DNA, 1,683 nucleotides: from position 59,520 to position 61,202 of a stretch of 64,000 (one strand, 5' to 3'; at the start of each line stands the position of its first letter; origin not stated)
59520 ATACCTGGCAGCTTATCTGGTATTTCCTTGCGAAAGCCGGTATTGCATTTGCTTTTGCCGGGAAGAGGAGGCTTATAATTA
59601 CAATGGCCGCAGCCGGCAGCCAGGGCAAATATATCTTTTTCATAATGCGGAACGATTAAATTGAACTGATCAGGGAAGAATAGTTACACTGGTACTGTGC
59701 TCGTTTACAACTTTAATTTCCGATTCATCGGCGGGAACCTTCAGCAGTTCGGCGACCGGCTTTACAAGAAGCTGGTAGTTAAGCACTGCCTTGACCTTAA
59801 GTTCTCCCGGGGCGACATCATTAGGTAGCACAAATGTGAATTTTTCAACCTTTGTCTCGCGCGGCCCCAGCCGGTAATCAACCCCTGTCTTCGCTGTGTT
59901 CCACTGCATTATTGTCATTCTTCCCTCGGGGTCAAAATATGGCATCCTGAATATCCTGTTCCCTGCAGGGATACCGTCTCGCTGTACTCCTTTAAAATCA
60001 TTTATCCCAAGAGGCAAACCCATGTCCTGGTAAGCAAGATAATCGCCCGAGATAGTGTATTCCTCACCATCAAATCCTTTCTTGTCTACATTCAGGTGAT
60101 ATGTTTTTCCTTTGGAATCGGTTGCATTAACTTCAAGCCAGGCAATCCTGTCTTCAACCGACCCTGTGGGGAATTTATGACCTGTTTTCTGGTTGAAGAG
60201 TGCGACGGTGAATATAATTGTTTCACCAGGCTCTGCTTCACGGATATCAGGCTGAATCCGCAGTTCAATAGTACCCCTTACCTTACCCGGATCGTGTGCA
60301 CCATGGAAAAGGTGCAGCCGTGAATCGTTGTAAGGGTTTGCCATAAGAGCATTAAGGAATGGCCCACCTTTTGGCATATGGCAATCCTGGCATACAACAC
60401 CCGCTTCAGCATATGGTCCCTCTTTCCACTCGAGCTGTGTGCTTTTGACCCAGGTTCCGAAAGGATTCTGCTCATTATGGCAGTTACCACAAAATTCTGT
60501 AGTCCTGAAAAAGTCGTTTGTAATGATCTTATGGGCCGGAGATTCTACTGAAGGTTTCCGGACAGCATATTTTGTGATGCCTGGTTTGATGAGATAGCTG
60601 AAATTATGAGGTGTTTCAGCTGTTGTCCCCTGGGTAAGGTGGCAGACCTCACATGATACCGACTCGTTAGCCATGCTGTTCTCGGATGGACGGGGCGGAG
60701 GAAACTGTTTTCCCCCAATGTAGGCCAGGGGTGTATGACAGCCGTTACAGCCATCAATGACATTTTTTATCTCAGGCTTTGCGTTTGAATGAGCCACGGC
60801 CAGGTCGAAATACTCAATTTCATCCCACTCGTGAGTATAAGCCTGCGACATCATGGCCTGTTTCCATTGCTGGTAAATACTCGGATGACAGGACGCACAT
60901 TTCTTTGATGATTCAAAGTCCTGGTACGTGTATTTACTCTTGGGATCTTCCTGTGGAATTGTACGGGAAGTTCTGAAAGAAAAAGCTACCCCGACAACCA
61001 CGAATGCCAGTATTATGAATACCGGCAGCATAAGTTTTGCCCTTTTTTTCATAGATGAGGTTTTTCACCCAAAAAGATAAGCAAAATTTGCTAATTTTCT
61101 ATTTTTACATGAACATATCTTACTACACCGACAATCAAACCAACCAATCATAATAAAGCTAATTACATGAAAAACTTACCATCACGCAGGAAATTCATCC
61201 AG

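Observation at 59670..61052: Membrane-anchored pentaheme cytochrome with a heme-free beta-rich C-terminal half, first gene of the cytochrome-porin pair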

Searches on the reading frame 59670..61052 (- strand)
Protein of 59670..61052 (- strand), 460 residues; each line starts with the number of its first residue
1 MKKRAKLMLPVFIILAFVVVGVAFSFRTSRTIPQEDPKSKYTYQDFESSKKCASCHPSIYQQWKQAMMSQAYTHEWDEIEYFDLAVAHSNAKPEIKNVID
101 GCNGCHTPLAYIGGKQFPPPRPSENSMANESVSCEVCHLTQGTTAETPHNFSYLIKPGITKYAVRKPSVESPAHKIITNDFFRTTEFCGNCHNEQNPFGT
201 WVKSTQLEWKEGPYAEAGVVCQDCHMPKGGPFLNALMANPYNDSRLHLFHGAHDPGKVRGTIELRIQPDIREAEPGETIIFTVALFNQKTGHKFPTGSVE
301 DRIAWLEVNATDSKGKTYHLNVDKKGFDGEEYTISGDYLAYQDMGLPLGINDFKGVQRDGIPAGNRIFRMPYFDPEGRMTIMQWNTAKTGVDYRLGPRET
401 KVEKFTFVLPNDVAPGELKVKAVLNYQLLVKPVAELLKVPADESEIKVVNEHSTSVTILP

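Call 3: search_protein_families(library=pfam, proteins=[window:59670-61052:-], max_evalue=0.1)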
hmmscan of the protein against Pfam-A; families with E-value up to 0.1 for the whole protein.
window:59670-61052:- (460 aa): 9 families
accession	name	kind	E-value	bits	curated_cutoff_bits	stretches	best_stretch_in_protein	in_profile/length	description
PF14522.11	Cytochrome_C7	-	1.2e-09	38.3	24.8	1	126-225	8-66/67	Cytochrome c7 and related cytochrome c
PF13435.11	Cytochrome_C554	-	6e-09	37.2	20.8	1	51-138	1-83/84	Cytochrome c554 and c-prime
PF14537.11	Cytochrom_c3_2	-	1.5e-06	29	25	1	49-140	6-66/79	Cytochrome c3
PF22113.1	Mtrc-MtrF_II-IV_dom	-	1.5e-05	25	30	1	48-227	27-165/176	Outer membrane cytochrome MtrC/MtrF-like, domains II/IV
PF03264.19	Cytochrom_NNT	-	2.3e-05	24.6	24.1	1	183-229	34-76/174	NapC/NirT cytochrome c family, N-terminal region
PF09699.15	Paired_CXXCH_1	-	2.8e-05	24.2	20.6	0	213-236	3-24/41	Doubled CXXCH motif (Paired_CXXCH_1)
PF02335.20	Cytochrom_C552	-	0.0055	16.2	24.1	1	209-228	235-254/438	Cytochrome c552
PF13438.11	DUF4113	-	0.082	13.4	24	0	62-79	31-48/51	Domain of unknown function (DUF4113)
PF07627.16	PSCyt3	-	0.094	13.5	27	0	38-59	57-78/98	Protein of unknown function (DUF1588)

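Call 4: search_protein_families(library=ncbifam, proteins=[window:59670-61052:-], max_evalue=0.1)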
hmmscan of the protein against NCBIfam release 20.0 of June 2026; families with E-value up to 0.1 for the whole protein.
window:59670-61052:- (460 aa): 12 families
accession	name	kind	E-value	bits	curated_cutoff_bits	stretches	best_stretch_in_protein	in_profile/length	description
NF040886.1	cyt_C_like_Sec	equivalog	3e-17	62.3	250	2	127-319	150-336/423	multiheme c-type cytochrome (seleno)protein ExtKL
TIGR03508.1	decahem_SO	subfamily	9.3e-07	28.6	192.2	1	38-146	59-158/258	DmsE family decaheme c-type cytochrome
TIGR03507.1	decahem_SO1788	subfamily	1e-05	24.3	209.3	1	77-225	468-583/672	OmcA/MtrC family decaheme c-type cytochrome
TIGR03153.1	cytochr_NrfH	equivalog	1.1e-05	25.5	134.2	1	183-236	26-68/138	cytochrome c nitrite reductase small subunit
NF011606.0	PRK15032.1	equivalog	0.00047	19.4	455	1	181-229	41-85/390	pentaheme c-type cytochrome TorC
NF041028.1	decahem_GSU2203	exception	0.00084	18.6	325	1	42-230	29-186/317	GSU2203 family decaheme c-type cytochrome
NF043010.1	Cyt554_Nsmonas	equivalog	0.0015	18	400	1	44-140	26-117/238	cytochrome c-550 CycA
TIGR04257.1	nanowire_3heme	domain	0.0017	18.5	40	0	177-199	43-65/75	c(7)-type cytochrome triheme domain-containing protein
TIGR02162.1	torC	equivalog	0.0097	15.2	478.2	1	183-230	42-86/387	pentaheme c-type cytochrome TorC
TIGR01905.1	paired_CXXCH_1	subfamily_domain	0.03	14.3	25.2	0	183-195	27-39/41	doubled CXXCH domain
NF041023.1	PP0621_fam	subfamily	0.05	13.9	45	0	13-56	4-49/71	PP0621 family protein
NF041198.1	UshA_like_PCGU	equivalog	0.084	11.4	275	0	35-143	394-484/519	UshA-like (seleno)protein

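Call 5: find_homologous_proteins(query=window:59670-61052:-, max_evalue=0.001)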
Query window:59670-61052:- (460 aa): 2610 proteins with E <= 0.001 among 5119 candidates; the best 120 are listed.
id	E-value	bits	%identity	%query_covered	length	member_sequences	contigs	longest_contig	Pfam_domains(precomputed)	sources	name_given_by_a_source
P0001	0.0e+0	1073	98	100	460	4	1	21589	PF14537.12,PF13435.12,PF03264.20,PF14522.12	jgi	-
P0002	5.3e-275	931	85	95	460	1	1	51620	PF09699.16,PF14537.12,PF13435.12,PF03264.20,PF14522.12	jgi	jgi:hypothetical protein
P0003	1.2e-273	926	82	100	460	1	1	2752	PF14537.12,PF13435.12,PF14522.12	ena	-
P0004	3.7e-273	925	82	100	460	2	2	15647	PF14537.12,PF13435.12,PF14522.12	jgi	jgi:hypothetical protein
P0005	5.0e-273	924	82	100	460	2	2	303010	PF14537.12,PF13435.12,PF03264.20,PF14522.12,PF22113.2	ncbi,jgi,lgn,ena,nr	ncbi:MAG TPA: multiheme c-type cytochrome [Bacteroidales bacterium]|nr:multiheme c-type cytochrome [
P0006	1.4e-270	916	81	100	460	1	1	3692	PF14537.12,PF13435.12,PF03264.20,PF14522.12,PF22113.2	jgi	jgi:hypothetical protein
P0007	4.4e-269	911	82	99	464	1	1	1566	PF14537.12,PF13435.12,PF03264.20,PF14522.12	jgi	jgi:nitrate/TMAO reductase-like tetraheme cytochrome c subunit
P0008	1.5e-267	906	81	100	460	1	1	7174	PF14537.12,PF13435.12,PF14522.12,PF22113.2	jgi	jgi:Cytochrome c554 and c-prime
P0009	1.4e-265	900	80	100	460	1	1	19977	PF14537.12,PF13435.12,PF03264.20,PF14522.12,PF22113.2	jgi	jgi:Cytochrome c554 and c-prime/NapC/NirT cytochrome c family, N-terminal region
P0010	1.6e-265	899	81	100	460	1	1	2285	PF14537.12,PF13435.12,PF14522.12,PF22113.2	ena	-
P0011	6.8e-265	897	80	100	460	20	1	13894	PF14537.12,PF13435.12,PF03264.20,PF14522.12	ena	-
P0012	7.0e-265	897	81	100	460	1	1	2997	PF14537.12,PF13435.12,PF14522.12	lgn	-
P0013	3.2e-264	895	81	100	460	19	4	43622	PF14537.12,PF13435.12,PF14522.12,PF22113.2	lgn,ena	-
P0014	4.6e-264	895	80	100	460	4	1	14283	PF13435.12,PF03264.20,PF14522.12,PF22113.2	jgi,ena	-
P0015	1.2e-263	893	80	100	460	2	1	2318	PF14537.12,PF13435.12,PF14522.12,PF22113.2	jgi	jgi:hypothetical protein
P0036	9.6e-259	877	78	100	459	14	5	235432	PF14537.12,PF13435.12,PF03264.20,PF14522.12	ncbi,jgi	jgi:hypothetical protein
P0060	1.2e-254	864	81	93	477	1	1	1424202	PF14537.12,PF13435.12,PF14522.12,PF22113.2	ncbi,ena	-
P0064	2.1e-254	863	76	100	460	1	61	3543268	PF14537.12,PF13435.12,PF03264.20,PF14522.12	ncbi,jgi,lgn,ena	ncbi:MAG: multiheme c-type cytochrome [Bacteroidales bacterium]|jgi:hypothetical protein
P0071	1.8e-253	860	77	100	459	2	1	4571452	PF14537.12,PF13435.12,PF14522.12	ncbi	-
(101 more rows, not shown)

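Call 6: search_solved_structures(query=window:59670-61052:-, max_evalue=10, show_alignments=3)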
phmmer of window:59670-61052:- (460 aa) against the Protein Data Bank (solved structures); distinct sequences matched with E-value up to 10: 5.
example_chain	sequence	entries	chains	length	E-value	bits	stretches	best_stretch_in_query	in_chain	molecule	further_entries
5ze8_A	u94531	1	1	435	4e-07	32.5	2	182-246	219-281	cytochrome c552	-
1bvb_A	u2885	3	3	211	0.0022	20.1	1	45-138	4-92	CYTOCHROME C-554 | CYTOCHROME C554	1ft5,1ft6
1oah_A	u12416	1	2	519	0.79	11.7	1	209-246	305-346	CYTOCHROME C NITRITE REDUCTASE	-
3ubr_A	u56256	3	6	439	2.2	10.3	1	208-229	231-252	Cytochrome c-552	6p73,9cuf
6v0a_A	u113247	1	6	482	5.2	9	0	38-139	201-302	Nitrite reductase (cytochrome; ammonia-forming)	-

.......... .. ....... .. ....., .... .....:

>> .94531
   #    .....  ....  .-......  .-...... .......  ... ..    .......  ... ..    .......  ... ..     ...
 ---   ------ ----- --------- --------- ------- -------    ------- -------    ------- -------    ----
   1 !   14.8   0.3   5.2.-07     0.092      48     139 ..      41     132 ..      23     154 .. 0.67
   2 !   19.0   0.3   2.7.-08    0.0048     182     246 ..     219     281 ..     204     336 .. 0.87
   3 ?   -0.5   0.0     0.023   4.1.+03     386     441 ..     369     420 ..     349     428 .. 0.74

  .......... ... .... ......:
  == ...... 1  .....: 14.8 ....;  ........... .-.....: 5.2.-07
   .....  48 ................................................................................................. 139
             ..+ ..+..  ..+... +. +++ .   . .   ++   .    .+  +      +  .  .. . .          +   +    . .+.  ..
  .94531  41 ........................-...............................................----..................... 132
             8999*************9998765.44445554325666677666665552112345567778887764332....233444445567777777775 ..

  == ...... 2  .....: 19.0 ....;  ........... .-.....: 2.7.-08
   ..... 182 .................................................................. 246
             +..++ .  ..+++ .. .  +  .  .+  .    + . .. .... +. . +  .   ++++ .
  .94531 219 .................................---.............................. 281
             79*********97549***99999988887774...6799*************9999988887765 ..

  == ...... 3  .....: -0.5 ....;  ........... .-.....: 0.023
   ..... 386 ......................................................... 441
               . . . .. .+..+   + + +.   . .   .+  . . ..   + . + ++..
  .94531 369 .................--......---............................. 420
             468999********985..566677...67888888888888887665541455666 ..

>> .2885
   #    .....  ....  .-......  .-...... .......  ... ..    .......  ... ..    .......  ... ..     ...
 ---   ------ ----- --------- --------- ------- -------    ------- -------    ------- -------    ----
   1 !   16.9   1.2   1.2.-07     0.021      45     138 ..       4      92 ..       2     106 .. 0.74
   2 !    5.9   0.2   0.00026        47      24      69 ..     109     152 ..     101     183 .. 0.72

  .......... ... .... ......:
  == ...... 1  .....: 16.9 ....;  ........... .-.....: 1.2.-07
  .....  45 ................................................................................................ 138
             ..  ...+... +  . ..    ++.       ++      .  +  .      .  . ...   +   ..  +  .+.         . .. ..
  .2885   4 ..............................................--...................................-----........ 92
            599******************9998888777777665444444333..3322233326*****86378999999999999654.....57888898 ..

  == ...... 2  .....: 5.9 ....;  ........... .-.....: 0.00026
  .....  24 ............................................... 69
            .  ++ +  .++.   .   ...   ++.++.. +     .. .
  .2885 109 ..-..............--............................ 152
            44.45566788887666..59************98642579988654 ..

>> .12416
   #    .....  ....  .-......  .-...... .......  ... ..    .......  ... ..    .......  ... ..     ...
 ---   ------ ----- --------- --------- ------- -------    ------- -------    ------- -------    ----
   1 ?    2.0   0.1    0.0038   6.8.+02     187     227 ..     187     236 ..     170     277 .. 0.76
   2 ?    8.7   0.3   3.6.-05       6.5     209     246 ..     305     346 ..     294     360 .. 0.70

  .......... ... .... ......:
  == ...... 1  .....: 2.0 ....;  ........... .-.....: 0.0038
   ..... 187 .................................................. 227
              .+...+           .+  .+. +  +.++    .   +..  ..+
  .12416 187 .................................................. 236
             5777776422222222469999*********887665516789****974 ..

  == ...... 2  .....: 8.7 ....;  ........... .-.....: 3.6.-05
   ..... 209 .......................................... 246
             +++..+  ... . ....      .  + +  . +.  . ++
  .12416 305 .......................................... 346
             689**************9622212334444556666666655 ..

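Call 20: find_related_loci(query=A1, collection=genome_contigs, flank=8000)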
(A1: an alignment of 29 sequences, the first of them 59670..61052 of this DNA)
Query A1 (460 aa) in genome_contigs; peptide patterns used: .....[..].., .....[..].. (x = any residue, [..] = any of these).
599 stretches matched a pattern (row limit reached: there are more); 510 encode a relative of the query (tblastn E <= 1e-3); the best 80 are kept; 80 distinct loci.
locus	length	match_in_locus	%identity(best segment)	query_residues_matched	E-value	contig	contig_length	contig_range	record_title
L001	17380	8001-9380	82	1-460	0e+0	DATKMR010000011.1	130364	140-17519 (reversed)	MAG TPA_asm: Bacteroidales bacterium isolate SMAG_U14716 k141_1248355, whole genome shotgun sequence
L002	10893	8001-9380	81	1-460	0e+0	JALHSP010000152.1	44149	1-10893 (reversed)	MAG: Bacteroidales bacterium isolate PFL1 seq_4082699, whole genome shotgun sequence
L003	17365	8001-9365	81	1-460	0e+0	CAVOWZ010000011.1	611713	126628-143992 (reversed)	MAG: uncultured Bacteroidales bacterium isolate MFD00032.bin.2.42 genome assembly, contig: contig_35358, whole genome sh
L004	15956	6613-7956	80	8-460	0e+0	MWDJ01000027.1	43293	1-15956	MAG: Bacteroidetes bacterium ADurb.Bin145 BWX96_contig000027, whole genome shotgun sequence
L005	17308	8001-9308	82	25-460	0e+0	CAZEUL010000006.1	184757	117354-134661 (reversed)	MAG TPA_asm: uncultured Rikenellaceae bacterium isolate SRP278314_co1_316 genome assembly, contig: NODE_57_length_184757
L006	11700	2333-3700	79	1-460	0e+0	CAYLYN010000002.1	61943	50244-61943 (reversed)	MAG TPA_asm: uncultured Rikenellaceae bacterium isolate SRP304446_co1_106 genome assembly, contig: NODE_286_length_61943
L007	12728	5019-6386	78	3-460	0e+0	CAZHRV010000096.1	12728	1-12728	MAG TPA_asm: uncultured Rikenellaceae bacterium isolate SRP185410_co1_20 genome assembly, contig: k141_8263, whole genom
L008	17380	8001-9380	78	1-460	0e+0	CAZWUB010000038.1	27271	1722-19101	MAG TPA_asm: uncultured Rikenellaceae bacterium isolate SRP192927_co6_466 genome assembly, contig: NODE_3418_length_2727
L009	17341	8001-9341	81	9-460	0e+0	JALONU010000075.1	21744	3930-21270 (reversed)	MAG: Bacteroidales bacterium isolate Prado085 scaffold_6939, whole genome shotgun sequence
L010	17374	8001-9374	78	1-460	0e+0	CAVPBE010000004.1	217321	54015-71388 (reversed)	MAG: uncultured Bacteroidales bacterium isolate MFD00032.bin.1.235 genome assembly, contig: contig_54211, whole genome s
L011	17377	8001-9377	79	3-460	0e+0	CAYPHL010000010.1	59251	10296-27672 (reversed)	MAG TPA_asm: uncultured Rikenellaceae bacterium isolate binchicken_co22_232 genome assembly, contig: NODE_555_length_592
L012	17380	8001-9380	78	1-460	0e+0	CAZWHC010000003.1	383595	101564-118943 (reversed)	MAG TPA_asm: uncultured Rikenellaceae bacterium isolate binchicken_co115_197 genome assembly, contig: NODE_15_length_383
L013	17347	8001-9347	79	7-460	0e+0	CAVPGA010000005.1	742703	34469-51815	MAG: uncultured Bacteroidales bacterium isolate MFD10007.bin.2.59 genome assembly, contig: contig_41790, whole genome sh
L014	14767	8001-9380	77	1-460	0e+0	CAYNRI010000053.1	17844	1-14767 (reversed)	MAG TPA_asm: uncultured Rikenellaceae bacterium isolate SRP192927_co1_597 genome assembly, contig: NODE_6536_length_1784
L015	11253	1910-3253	78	7-460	0e+0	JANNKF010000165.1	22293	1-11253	MAG: Bacteroidales bacterium isolate SOY_4_C_metabat_21 SOY_4_C_k141_1329342, whole genome shotgun sequence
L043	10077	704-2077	74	1-460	0e+0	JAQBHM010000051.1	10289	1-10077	MAG: Bacteroidales bacterium isolate MAG_454_bin-06 454_bin-06_ctg-051, whole genome shotgun sequence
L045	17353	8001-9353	75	9-460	0e+0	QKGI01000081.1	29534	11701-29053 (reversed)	MAG: Bacteroidetes bacterium isolate SZUA-524 scaffold_3331, whole genome shotgun sequence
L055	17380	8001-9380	72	6-460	0e+0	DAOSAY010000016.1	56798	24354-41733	MAG TPA_asm: Bacteroidales bacterium isolate AMR_MDS_1897 NODE_431_length_56798_cov_7.701214, whole genome shotgun seque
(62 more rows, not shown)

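Call 25: predict_structure(alignment_id=A1)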
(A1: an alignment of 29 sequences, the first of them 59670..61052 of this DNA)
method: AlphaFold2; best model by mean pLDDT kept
length: 460 residues; sequences in the alignment: 29
mean_pLDDT: 50.0   pTM: 0.48
mean pLDDT of the five models: 50.0, 47.4, 46.3, 45.3, 43.5
residues with pLDDT >= 90: 53; 70-90: 53; 50-70: 76; < 50: 278
segments of 3 or more residues with pLDDT < 50: 27-86, 94-260, 289-301, 326-346, 380-392
pLDDT, mean of each block of 10 residues (from residue 1): 62 82 55 36 40 42 36 40 48 43 31 37 30 24 24 25 27 25 26 32 32 32 30 29 27 33 79 94 69 36 78 95 59 34 46 58 71 56 38 53 88 95 78 61 72 92
secondary structure, 60 per line:
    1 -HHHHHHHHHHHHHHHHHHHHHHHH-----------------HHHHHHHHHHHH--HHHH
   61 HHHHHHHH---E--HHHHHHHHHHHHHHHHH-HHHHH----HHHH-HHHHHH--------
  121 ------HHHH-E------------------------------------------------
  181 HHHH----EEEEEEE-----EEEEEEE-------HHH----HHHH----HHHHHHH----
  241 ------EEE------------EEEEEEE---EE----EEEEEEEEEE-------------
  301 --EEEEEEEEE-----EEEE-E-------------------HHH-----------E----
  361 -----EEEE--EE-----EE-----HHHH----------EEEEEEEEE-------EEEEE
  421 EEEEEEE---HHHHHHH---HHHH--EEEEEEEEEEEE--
elements in order: H2-25 H43-54 H57-68 H75-91 H93-97 H102-105 H107-112 H127-130 H181-184 E189-195 E201-207 H222-225 H230-236 E247-249 E262-268 E278-287 E303-311 E317-320 E366-369 H386-389 E400-408 E416-427 H431-437 H441-444 E447-458

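Call 36: search_protein_representatives(protein=window:59670-61052:-)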
Query: 460 residues. Proteins with E-value up to 0.001 (for the whole library): 2414; up to 1e-10: 815; up to 1e-30: 79. The best 150 are listed.
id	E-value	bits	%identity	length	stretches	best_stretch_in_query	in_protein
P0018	4.7e-263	889.5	80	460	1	4-460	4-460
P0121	9.5e-109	380.8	44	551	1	10-439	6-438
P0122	3.9e-107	375.5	53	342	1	120-459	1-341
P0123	3.0e-97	342.9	54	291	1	22-295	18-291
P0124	1.9e-92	327.0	40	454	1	36-439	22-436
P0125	2.9e-87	309.9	62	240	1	241-458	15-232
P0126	8.5e-78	278.7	52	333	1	36-276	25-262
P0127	2.4e-64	234.4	76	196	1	248-382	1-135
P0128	7.7e-64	232.7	48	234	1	38-230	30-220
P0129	4.0e-62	227.1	31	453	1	2-438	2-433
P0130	3.5e-60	220.7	31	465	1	8-438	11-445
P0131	3.3e-58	214.1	48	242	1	38-227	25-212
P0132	1.0e-57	212.5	35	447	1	37-460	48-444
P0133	7.2e-57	209.7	48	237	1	239-453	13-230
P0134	9.2e-57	209.4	58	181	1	263-422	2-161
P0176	2.7e-34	135.3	33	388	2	39-319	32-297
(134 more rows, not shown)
